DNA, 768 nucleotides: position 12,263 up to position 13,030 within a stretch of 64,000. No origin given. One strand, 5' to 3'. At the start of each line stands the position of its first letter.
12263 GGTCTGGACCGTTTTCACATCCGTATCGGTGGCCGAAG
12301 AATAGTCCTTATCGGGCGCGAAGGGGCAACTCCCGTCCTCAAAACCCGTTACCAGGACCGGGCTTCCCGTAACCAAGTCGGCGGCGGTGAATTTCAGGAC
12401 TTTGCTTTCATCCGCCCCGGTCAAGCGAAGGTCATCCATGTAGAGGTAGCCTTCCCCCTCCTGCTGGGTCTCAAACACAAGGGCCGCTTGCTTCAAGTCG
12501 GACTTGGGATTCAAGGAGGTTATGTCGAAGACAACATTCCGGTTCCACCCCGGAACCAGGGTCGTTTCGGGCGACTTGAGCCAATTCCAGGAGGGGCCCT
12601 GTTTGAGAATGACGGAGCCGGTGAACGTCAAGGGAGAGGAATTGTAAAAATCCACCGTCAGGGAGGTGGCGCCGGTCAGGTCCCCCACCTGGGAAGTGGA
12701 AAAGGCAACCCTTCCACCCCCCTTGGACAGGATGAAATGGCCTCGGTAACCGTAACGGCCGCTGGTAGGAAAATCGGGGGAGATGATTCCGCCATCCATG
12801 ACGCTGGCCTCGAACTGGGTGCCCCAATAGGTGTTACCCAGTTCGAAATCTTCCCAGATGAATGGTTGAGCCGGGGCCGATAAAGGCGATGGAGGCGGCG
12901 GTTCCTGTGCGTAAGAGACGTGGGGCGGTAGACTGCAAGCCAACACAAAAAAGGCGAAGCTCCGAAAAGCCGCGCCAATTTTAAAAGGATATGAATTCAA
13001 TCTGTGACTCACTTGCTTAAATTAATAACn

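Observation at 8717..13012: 1431-aa outer-membrane protein made of five tandem PGWNRNV-modules fused to a porin-like barrel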

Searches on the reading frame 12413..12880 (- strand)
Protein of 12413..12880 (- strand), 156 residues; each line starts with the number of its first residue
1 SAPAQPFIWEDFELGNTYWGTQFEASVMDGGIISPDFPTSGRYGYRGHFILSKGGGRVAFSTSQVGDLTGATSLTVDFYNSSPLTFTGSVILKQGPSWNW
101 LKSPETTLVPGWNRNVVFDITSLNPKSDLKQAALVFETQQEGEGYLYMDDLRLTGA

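Call 13: search_protein_families(library=pfam, proteins=[window:12413-12880:-], max_evalue=10)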
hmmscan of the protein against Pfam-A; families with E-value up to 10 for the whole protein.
window:12413-12880:- (156 aa): 1 family
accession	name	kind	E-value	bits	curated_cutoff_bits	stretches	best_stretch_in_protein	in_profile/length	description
PF21253.3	Mann_GBD_bact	-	2.1e-07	31.7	27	1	11-150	2-143/143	Mannanase, galactose-binding domain-like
